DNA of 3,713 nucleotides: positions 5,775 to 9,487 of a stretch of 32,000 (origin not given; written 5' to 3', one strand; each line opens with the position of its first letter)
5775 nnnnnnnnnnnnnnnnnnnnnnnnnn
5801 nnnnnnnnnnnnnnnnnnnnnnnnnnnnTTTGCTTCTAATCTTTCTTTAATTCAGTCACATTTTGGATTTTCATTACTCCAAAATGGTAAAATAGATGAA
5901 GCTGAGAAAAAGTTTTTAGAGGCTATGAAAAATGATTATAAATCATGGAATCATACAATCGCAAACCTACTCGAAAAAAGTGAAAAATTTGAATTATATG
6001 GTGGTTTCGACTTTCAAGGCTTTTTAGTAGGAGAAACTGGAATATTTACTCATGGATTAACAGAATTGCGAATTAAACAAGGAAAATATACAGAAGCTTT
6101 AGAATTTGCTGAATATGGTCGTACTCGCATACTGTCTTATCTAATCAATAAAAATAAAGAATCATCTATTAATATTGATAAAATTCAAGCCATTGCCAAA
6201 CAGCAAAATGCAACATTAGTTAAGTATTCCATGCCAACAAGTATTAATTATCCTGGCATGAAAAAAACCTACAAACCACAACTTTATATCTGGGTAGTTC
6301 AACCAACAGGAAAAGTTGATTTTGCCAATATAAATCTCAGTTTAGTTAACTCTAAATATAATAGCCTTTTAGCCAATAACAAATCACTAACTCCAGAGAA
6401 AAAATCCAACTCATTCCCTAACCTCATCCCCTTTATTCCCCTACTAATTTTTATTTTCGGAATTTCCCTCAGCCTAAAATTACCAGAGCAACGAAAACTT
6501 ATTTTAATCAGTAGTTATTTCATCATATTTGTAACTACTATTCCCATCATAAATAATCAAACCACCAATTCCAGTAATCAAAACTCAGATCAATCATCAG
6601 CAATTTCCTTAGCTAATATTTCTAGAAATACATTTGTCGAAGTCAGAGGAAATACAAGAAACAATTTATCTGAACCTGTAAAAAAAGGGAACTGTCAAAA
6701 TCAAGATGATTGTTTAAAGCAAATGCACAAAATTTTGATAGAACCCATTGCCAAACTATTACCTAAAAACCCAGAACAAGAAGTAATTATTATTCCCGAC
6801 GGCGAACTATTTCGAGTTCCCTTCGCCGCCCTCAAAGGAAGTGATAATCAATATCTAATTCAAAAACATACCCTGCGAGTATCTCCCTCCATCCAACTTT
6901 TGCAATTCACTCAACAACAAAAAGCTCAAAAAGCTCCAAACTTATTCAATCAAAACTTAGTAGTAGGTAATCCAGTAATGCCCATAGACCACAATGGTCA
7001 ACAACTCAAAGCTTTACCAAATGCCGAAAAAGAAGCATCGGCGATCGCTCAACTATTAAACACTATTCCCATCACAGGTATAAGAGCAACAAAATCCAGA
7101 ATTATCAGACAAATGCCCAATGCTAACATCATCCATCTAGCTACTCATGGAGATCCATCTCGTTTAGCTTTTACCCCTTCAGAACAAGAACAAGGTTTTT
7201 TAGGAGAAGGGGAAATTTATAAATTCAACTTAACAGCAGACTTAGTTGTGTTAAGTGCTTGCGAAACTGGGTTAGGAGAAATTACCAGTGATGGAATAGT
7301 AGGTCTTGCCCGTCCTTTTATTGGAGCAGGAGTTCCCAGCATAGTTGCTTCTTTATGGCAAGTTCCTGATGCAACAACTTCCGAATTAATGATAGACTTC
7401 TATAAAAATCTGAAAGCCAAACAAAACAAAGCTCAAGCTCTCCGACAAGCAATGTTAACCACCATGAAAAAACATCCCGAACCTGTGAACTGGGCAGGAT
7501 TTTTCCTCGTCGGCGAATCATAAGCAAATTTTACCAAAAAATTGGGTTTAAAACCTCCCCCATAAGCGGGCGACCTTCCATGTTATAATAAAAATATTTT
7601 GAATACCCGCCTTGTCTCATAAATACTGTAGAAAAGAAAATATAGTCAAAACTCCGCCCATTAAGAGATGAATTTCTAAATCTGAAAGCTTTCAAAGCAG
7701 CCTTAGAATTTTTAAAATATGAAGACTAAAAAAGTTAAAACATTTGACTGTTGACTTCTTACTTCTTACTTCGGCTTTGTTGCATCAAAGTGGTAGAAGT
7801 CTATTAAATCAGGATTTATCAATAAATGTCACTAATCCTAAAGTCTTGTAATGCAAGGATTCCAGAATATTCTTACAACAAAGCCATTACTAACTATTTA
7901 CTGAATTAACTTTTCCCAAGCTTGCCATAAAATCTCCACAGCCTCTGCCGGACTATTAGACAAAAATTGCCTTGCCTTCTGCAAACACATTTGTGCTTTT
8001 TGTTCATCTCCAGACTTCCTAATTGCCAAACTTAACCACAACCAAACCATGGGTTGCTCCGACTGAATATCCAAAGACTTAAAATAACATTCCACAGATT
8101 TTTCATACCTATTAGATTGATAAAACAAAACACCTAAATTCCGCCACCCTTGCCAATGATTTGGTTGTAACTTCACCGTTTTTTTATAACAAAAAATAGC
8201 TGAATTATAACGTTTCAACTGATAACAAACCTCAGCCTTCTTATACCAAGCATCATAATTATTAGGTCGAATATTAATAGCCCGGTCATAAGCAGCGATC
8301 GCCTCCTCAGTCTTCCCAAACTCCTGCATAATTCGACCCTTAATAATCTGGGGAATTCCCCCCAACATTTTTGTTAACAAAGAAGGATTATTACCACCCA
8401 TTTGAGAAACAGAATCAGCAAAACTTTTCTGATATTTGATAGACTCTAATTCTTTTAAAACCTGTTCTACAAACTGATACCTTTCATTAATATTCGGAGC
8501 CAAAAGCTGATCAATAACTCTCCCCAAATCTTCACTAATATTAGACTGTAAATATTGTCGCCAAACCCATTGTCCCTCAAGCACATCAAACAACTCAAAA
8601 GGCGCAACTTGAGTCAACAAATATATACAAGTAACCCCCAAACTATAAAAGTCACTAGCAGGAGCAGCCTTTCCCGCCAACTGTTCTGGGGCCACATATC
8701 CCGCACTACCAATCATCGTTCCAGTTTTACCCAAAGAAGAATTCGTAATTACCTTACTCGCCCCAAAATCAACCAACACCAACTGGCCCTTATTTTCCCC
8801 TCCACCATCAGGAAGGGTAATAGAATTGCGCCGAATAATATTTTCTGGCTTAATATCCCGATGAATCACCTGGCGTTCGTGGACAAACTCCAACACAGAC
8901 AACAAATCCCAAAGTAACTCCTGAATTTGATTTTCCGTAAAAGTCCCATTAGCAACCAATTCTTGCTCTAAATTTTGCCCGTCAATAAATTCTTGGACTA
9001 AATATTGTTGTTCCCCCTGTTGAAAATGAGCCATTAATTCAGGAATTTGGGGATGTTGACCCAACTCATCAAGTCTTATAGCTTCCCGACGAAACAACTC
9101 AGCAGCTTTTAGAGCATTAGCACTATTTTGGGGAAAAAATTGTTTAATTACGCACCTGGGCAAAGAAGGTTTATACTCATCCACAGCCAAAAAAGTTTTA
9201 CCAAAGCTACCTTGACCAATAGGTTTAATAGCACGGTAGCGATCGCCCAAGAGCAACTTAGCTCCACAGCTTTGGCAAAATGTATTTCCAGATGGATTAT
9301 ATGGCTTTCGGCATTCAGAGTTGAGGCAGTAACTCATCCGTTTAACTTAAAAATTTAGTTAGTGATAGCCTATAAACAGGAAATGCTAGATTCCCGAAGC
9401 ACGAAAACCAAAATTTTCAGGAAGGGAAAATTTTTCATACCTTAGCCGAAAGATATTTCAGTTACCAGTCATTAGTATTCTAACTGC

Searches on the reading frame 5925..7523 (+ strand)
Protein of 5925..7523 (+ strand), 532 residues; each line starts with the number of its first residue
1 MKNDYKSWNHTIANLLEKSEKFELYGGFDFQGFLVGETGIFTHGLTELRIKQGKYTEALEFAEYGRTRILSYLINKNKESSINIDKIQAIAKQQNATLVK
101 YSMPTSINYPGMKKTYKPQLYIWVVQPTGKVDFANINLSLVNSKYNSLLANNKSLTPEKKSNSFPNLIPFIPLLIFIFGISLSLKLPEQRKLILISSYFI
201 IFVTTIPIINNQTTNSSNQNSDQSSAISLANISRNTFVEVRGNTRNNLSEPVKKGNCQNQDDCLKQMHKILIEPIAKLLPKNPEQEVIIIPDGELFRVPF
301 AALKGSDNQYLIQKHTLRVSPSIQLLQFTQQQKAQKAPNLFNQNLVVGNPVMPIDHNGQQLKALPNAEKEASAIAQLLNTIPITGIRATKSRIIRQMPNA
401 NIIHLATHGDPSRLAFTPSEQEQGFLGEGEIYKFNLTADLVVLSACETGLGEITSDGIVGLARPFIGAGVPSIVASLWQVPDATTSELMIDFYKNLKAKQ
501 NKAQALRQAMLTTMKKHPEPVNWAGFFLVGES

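Call 12: search_protein_families(library=pfam, proteins=[window:5925-7523:+], max_evalue=0.01)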
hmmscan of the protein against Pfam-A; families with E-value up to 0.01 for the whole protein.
window:5925-7523:+ (532 aa): 1 family
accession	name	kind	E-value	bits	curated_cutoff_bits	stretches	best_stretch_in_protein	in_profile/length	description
PF12770.12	CHAT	-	2.2e-67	228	24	1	262-531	2-289/289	CHAT domain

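Call 14: find_encoding_contigs(protein=window:5925-7523:+, flank=10000, max_places=10)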
Protein window:5925-7523:+ (532 aa): 22 contigs read that carry it; 6 places shown.
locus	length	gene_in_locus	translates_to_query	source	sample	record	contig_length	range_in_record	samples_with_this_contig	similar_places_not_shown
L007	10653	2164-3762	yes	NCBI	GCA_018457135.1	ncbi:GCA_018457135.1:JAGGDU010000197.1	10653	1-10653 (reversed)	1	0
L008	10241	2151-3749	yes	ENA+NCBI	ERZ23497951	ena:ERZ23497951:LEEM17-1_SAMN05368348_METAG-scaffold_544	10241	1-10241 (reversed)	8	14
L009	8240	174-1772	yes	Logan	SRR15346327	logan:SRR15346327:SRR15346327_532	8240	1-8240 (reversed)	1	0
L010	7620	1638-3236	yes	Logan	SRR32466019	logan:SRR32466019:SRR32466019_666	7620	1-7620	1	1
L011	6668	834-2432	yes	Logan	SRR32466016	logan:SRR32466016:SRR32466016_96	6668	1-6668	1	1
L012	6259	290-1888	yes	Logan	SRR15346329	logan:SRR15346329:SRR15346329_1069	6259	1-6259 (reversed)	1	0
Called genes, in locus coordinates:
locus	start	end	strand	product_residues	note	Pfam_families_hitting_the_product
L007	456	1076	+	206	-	PF14218:COP23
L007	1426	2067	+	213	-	PF13424:TPR_12 (faint), PF13374:TPR_10 (faint), PF12895:ANAPC3 (faint), PF13181:TPR_8 (faint), PF00515:TPR_1 (weak), PF07719:TPR_2 (weak), PF13414:TPR_11 (weak)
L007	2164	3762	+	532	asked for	PF12770:CHAT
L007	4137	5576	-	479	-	PF00069:Pkinase, PF07714:PK_Tyr_Ser-Thr, PF03109:ABC1 (weak), PF13432:TPR_16 (faint), PF13414:TPR_11, PF14559:TPR_19 (weak), PF00515:TPR_1, PF07719:TPR_2 (weak), +8 more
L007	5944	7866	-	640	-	PF00999:Na_H_Exchanger, PF02254:TrkA_N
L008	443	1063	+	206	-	PF14218:COP23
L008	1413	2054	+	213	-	PF13424:TPR_12 (faint), PF13374:TPR_10 (faint), PF12895:ANAPC3 (faint), PF13181:TPR_8 (faint), PF00515:TPR_1 (weak), PF07719:TPR_2 (weak), PF13414:TPR_11 (weak)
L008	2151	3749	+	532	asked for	PF12770:CHAT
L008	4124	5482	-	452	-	PF00069:Pkinase, PF07714:PK_Tyr_Ser-Thr, PF03109:ABC1 (weak), PF13414:TPR_11, PF14559:TPR_19 (weak), PF00515:TPR_1, PF07719:TPR_2 (weak), PF13181:TPR_8 (weak), +8 more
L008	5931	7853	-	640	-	PF00999:Na_H_Exchanger, PF02254:TrkA_N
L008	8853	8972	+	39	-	-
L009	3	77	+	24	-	?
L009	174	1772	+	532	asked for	PF12770:CHAT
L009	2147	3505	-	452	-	PF00069:Pkinase, PF07714:PK_Tyr_Ser-Thr, PF03109:ABC1 (weak), PF13414:TPR_11, PF14559:TPR_19 (weak), PF00515:TPR_1, PF07719:TPR_2 (weak), PF13181:TPR_8 (weak), +8 more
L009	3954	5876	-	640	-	PF00999:Na_H_Exchanger, PF02254:TrkA_N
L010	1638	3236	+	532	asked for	PF12770:CHAT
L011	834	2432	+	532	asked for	PF12770:CHAT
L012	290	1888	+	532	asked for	PF12770:CHAT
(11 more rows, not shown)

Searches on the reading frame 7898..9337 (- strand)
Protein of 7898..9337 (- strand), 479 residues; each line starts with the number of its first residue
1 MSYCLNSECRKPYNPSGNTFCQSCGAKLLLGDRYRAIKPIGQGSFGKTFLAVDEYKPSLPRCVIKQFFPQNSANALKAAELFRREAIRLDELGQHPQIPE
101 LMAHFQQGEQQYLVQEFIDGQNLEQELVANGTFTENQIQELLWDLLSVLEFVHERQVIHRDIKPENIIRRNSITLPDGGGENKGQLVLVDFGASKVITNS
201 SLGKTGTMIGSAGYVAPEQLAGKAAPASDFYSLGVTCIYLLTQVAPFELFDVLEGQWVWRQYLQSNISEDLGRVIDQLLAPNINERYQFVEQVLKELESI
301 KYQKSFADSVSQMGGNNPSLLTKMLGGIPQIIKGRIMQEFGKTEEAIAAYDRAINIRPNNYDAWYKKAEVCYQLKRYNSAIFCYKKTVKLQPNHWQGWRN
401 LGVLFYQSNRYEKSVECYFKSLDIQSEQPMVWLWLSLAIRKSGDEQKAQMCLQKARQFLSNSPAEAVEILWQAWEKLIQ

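Call 12: search_protein_families(library=pfam, proteins=[window:7898-9337:-], max_evalue=0.01)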
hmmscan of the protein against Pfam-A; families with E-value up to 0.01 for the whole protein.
window:7898-9337:- (479 aa): 22 families
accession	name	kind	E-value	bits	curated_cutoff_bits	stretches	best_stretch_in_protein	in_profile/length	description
PF00069.31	Pkinase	-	3.4e-40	138.6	31.7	1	34-293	1-257/263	Protein kinase domain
PF07714.23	PK_Tyr_Ser-Thr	-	1e-19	71.3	23.1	1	37-247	4-205/258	Protein tyrosine and serine/threonine kinase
PF07719.23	TPR_2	-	1.2e-19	69.1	27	1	362-394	2-34/34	Tetratricopeptide repeat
PF00515.34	TPR_1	-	1.6e-19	69.3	27.8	3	362-394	2-34/34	Tetratricopeptide repeat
PF13414.12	TPR_11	-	6.6e-19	67.8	26.8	3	341-374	8-41/42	TPR repeat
PF13181.12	TPR_8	-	9e-16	57.1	25.7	1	361-394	1-34/34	Tetratricopeptide repeat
PF13431.12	TPR_17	-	1e-12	47.7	24.4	2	349-381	1-33/34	Tetratricopeptide repeat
PF13432.12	TPR_16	-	5.8e-11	43.1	32.7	1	339-381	9-51/65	Tetratricopeptide repeat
PF13371.12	TPR_9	-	3e-10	40.4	35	2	339-385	7-53/73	Tetratricopeptide repeat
PF13428.12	TPR_14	-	3.4e-10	40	23.5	2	334-369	8-43/44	Tetratricopeptide repeat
PF13424.12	TPR_12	-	4.6e-10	40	30.1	1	363-425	5-75/77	Tetratricopeptide repeat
PF23914.1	TPR_CcmH_CycH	-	6.7e-09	36.2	42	1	390-463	45-118/158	Cytochrome c-type biogenesis protein H TPR domain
PF14559.12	TPR_19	-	3.8e-08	34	25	1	341-394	5-58/68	Tetratricopeptide repeat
PF13174.12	TPR_6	-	9.9e-07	29.5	26.3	0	334-359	7-32/33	Tetratricopeptide repeat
PF12895.13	ANAPC3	-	4.8e-06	27.2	27.2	1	341-387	37-82/82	Anaphase-promoting complex, cyclosome, subunit 3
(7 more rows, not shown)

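Call 57: find_homologous_proteins(query=window:7898-9337:-, max_evalue=1e-60)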
Query window:7898-9337:- (479 aa): 6043 proteins with E <= 1e-60 among 8000 candidates; the best 120 are listed.
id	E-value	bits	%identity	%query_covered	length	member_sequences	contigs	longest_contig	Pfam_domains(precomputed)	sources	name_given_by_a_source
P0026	0.0e+0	1097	99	100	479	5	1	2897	PF13431.13,PF23914.2,PF13414.13,PF13176.13,PF13428.13,PF14559.13,PF07714.24,PF00069.32,PF13371.13,PF00515.35,PF03109.23,PF12895.14,PF13424.13,PF13432.13,PF13181.13,PF07719.24,PF13174.13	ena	-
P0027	0.0e+0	1033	94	100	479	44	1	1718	PF13431.13,PF23914.2,PF13414.13,PF13176.13,PF13428.13,PF14559.13,PF07714.24,PF00069.32,PF13371.13,PF00515.35,PF03109.23,PF12895.14,PF13424.13,PF13432.13,PF13181.13,PF07719.24,PF01636.30,PF13174.13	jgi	-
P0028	6.3e-292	987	89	100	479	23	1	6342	PF13431.13,PF23914.2,PF13414.13,PF13176.13,PF13428.13,PF14559.13,PF07714.24,PF00069.32,PF13371.13,PF00515.35,PF12895.14,PF13424.13,PF13432.13,PF13181.13,PF07719.24,PF01636.30,PF13174.13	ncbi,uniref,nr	ncbi:MAG: tetratricopeptide repeat protein [Okeania sp. SIO2F4]|uniref:serine/threonine-protein kina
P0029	2.0e-287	972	94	94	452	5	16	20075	PF13431.13,PF23914.2,PF13414.13,PF13428.13,PF14559.13,PF07714.24,PF00069.32,PF13371.13,PF00515.35,PF03109.23,PF12895.14,PF13424.13,PF13432.13,PF13181.13,PF07719.24,PF13174.13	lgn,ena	-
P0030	4.8e-286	967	87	100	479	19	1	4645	PF13431.13,PF23914.2,PF13414.13,PF13176.13,PF13428.13,PF14559.13,PF07714.24,PF00069.32,PF13371.13,PF00515.35,PF12895.14,PF13424.13,PF13432.13,PF13181.13,PF07719.24,PF13174.13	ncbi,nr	ncbi:MAG: protein kinase [Okeania sp. SIO1H6]|nr:protein kinase [Okeania sp. SIO1H6]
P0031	8.1e-281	950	86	100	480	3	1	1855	PF13431.13,PF23914.2,PF13414.13,PF13176.13,PF13428.13,PF14559.13,PF07714.24,PF00069.32,PF13371.13,PF00515.35,PF12895.14,PF13424.13,PF13432.13,PF13181.13,PF07719.24,PF01636.30,PF13174.13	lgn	-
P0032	5.5e-216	736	66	100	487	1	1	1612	PF13431.13,PF23914.2,PF13414.13,PF13428.13,PF14559.13,PF07714.24,PF00069.32,PF13371.13,PF00515.35,PF12895.14,PF13424.13,PF13432.13,PF13181.13,PF07719.24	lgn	-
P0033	4.4e-214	730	64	100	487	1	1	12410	PF13431.13,PF23914.2,PF13414.13,PF13428.13,PF14559.13,PF07714.24,PF00069.32,PF13371.13,PF00515.35,PF13424.13,PF13432.13,PF13181.13,PF07719.24,PF01636.30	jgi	-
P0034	2.1e-211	721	64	100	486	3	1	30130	PF13431.13,PF23914.2,PF13414.13,PF13428.13,PF14559.13,PF07714.24,PF00069.32,PF13371.13,PF00515.35,PF13424.13,PF13432.13,PF13181.13,PF07719.24,PF01636.30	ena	-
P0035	5.5e-209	713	64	100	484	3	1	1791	PF13431.13,PF23914.2,PF13414.13,PF13428.13,PF14559.13,PF07714.24,PF00069.32,PF13371.13,PF00515.35,PF13424.13,PF13432.13,PF13181.13,PF07719.24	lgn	-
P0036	6.1e-208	710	63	100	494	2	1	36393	PF13431.13,PF23914.2,PF13414.13,PF13428.13,PF14559.13,PF07714.24,PF00069.32,PF13371.13,PF00515.35,PF13424.13,PF13432.13,PF13181.13,PF07719.24,PF01636.30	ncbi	-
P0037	5.1e-199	680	60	100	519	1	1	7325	PF13431.13,PF23914.2,PF13414.13,PF13428.13,PF14559.13,PF07714.24,PF00069.32,PF13371.13,PF00515.35,PF12895.14,PF13424.13,PF21033.5,PF13432.13,PF13181.13,PF07719.24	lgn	-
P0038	2.5e-186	638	60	94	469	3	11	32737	PF13431.13,PF23914.2,PF13414.13,PF13428.13,PF14559.13,PF07714.24,PF00069.32,PF13371.13,PF00515.35,PF12895.14,PF13424.13,PF21033.5,PF13432.13,PF13181.13,PF07719.24,PF01636.30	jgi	jgi:serine/threonine protein kinase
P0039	2.3e-182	625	58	100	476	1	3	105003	PF13431.13,PF23914.2,PF13414.13,PF13428.13,PF14559.13,PF07714.24,PF00069.32,PF00515.35,PF13424.13,PF21033.5,PF13432.13,PF13181.13,PF07719.24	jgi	jgi:serine/threonine protein kinase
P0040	4.4e-179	614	58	100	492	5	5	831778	PF13431.13,PF23914.2,PF13414.13,PF13176.13,PF13428.13,PF14559.13,PF07714.24,PF00069.32,PF00515.35,PF13424.13,PF21033.5,PF13432.13,PF13181.13,PF07719.24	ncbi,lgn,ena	ncbi:MAG: protein kinase [Geitlerinemataceae cyanobacterium]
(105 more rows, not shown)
